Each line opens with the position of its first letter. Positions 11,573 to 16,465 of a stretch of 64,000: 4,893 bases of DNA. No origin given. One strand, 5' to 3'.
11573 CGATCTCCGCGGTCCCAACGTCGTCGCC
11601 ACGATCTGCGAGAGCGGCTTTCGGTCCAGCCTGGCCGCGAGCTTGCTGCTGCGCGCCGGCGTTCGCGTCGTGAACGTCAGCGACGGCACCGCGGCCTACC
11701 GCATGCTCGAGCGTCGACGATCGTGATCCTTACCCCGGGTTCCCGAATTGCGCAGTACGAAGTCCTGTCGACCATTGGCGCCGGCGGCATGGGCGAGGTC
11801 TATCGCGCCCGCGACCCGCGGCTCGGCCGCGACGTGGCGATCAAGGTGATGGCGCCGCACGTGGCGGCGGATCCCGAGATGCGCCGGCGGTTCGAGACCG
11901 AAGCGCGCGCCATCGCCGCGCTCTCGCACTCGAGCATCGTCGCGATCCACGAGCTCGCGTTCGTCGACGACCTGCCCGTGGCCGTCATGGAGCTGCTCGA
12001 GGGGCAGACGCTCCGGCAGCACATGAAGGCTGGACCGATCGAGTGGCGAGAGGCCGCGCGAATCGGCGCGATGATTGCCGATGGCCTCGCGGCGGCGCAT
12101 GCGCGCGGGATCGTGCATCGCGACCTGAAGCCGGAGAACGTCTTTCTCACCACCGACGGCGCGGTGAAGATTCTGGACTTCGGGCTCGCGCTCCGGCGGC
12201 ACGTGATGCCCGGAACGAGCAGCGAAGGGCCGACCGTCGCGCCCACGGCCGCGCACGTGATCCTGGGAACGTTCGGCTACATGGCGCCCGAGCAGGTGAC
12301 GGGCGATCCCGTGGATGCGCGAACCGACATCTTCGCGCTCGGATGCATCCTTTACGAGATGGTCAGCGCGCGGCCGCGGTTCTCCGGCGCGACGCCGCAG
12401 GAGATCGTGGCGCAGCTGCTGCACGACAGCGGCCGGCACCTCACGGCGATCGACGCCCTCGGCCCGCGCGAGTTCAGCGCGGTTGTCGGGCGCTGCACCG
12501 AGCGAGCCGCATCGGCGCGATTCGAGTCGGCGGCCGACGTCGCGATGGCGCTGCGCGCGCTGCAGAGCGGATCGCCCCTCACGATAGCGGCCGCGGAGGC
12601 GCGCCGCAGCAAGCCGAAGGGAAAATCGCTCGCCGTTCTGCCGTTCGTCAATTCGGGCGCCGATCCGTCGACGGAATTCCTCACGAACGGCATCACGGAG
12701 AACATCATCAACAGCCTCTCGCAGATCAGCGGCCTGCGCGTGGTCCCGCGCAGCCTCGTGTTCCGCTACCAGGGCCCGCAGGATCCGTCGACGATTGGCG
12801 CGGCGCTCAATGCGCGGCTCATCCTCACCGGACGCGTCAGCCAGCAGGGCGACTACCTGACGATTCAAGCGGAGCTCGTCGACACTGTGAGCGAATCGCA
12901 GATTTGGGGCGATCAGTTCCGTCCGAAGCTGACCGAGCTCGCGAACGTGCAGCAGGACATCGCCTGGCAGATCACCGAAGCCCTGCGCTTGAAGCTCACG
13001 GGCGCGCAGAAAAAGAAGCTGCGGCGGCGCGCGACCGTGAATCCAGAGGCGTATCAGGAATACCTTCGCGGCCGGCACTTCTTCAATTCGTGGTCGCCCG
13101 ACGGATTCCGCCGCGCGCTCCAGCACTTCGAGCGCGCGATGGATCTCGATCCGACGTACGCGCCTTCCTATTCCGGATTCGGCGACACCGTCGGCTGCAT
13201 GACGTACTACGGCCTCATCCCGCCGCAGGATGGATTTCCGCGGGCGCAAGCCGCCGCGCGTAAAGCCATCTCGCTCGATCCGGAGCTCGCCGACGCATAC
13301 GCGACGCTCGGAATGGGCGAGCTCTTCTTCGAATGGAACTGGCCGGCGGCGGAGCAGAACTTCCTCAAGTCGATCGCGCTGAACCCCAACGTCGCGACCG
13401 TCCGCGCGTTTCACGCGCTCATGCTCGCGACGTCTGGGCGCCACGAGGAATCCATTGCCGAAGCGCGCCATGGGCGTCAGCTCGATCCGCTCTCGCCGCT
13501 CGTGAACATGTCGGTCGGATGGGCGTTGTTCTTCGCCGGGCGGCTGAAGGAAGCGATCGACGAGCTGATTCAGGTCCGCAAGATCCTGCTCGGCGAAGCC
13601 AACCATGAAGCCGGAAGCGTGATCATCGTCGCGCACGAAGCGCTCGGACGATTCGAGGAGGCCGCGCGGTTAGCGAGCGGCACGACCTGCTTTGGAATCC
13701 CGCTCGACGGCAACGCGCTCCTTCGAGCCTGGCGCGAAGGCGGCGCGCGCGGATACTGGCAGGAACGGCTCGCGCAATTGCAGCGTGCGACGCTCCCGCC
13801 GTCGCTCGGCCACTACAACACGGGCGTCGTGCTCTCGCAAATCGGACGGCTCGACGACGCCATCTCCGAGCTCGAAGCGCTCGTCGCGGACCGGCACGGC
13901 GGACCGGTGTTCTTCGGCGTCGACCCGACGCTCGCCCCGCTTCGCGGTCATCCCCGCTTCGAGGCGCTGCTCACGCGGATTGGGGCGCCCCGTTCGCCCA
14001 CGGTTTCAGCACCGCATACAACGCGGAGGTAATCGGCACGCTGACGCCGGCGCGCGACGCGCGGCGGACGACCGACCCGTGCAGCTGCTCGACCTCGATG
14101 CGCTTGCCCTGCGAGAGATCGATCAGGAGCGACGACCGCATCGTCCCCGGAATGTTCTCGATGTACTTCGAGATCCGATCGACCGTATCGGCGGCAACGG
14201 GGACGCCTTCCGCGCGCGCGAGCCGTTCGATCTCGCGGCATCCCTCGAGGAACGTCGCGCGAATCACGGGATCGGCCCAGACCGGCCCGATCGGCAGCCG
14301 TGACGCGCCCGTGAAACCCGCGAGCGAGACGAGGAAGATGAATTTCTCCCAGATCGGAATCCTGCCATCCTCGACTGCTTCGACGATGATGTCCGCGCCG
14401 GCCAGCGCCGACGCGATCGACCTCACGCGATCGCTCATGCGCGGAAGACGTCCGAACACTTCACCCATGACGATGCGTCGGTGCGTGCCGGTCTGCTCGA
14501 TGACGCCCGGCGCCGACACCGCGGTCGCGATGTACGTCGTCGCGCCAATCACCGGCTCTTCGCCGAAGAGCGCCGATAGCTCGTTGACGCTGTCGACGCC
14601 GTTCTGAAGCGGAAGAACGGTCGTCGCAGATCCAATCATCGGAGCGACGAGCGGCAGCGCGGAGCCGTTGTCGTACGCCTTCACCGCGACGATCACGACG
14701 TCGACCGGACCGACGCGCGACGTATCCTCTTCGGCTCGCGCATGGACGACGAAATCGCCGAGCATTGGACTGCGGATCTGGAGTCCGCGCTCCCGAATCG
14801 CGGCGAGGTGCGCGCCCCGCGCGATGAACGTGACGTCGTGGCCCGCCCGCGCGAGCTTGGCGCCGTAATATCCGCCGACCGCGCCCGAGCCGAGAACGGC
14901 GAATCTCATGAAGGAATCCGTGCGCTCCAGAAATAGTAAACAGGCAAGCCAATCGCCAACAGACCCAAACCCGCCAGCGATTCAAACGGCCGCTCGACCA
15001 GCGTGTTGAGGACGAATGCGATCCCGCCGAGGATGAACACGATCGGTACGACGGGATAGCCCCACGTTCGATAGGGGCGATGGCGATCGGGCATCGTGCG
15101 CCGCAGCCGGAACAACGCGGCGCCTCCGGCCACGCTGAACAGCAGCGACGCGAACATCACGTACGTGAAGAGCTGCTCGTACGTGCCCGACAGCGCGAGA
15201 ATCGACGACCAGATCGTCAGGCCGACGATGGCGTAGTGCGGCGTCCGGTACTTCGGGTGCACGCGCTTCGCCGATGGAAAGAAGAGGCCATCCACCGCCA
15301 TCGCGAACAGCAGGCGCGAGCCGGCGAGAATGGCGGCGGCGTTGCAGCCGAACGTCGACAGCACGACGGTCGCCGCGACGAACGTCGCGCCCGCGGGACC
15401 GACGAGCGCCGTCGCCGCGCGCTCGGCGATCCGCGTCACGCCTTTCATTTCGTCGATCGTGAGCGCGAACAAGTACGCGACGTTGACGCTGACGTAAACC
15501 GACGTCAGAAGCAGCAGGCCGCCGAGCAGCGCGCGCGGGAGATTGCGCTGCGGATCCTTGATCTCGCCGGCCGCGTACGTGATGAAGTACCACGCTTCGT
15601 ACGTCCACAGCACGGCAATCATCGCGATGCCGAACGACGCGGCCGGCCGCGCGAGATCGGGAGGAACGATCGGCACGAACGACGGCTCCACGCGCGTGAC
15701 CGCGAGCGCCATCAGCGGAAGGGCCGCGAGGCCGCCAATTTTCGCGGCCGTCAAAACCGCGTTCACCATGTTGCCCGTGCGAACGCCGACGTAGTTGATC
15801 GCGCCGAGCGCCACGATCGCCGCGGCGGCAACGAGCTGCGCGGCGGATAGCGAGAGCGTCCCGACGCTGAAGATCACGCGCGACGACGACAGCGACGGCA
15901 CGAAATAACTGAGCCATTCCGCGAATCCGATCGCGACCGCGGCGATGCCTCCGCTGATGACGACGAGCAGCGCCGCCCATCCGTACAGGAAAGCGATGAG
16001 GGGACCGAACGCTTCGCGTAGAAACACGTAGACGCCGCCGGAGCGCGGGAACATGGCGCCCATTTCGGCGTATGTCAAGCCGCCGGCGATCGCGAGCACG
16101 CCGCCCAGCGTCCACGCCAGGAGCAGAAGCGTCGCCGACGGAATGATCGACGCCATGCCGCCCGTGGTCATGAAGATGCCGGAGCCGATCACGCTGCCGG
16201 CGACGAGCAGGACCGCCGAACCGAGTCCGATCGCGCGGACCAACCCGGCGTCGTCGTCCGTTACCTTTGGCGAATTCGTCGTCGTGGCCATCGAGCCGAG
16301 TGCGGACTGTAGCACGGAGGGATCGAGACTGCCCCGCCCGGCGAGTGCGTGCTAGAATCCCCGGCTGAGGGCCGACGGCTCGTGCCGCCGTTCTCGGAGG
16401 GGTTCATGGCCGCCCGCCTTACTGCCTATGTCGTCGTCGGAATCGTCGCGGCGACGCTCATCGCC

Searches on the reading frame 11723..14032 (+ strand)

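Call 12: search_protein_families(library=pfam, proteins=[window:11723-14032:+], max_evalue=0.001)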
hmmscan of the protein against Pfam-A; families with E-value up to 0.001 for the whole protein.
window:11723-14032:+ (769 aa): 10 families
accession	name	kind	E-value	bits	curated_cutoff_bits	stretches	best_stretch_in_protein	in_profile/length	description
PF00069.31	Pkinase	-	1.2e-44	153.1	31.7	1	12-235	1-212/263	Protein kinase domain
PF07714.23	PK_Tyr_Ser-Thr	-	7.6e-28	98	23.1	1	14-267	3-249/258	Protein tyrosine and serine/threonine kinase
PF07719.23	TPR_2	-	1.6e-11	43.8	27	0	463-479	18-34/34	Tetratricopeptide repeat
PF00515.34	TPR_1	-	7.2e-08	32.4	27.8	0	463-479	18-34/34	Tetratricopeptide repeat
PF03109.22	ABC1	-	6.4e-07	29.2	22.9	0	87-156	145-214/244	ABC1 atypical kinase-like domain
PF13431.12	TPR_17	-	9.3e-07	29.1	24.4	0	512-530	2-20/34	Tetratricopeptide repeat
PF14559.12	TPR_19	-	1.2e-06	29.2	25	0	462-482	7-27/68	Tetratricopeptide repeat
PF13414.12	TPR_11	-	1.8e-06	27.9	26.8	0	513-530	18-35/42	TPR repeat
PF01636.29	APH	-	3.3e-05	24.2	23.2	1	58-156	90-197/239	Phosphotransferase enzyme family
PF13181.12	TPR_8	-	0.00031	21.1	25.7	0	508-521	20-33/34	Tetratricopeptide repeat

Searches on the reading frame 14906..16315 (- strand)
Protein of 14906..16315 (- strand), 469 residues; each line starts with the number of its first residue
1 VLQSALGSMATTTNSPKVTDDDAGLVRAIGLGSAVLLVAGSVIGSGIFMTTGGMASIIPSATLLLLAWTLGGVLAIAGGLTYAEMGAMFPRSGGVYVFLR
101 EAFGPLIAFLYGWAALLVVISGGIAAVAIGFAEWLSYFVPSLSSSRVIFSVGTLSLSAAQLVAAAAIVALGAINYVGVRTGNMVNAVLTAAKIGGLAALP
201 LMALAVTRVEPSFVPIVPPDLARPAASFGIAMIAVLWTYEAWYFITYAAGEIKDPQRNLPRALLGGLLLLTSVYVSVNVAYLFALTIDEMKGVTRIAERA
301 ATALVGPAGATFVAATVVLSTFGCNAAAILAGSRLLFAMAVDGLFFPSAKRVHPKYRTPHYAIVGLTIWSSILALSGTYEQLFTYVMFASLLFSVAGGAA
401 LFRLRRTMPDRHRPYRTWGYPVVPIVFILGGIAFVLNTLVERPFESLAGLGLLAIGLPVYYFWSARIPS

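Call 12: search_protein_families(library=pfam, proteins=[window:14906-16315:-], max_evalue=0.001)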
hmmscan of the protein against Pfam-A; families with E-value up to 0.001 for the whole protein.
window:14906-16315:- (469 aa): 2 families
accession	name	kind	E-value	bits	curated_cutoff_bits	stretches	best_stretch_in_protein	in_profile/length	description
PF13520.12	AA_permease_2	-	2.8e-51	175.2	27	1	30-436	2-403/427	Amino acid permease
PF00324.27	AA_permease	-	2.5e-23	82.9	24.6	1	36-436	4-418/470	Amino acid permease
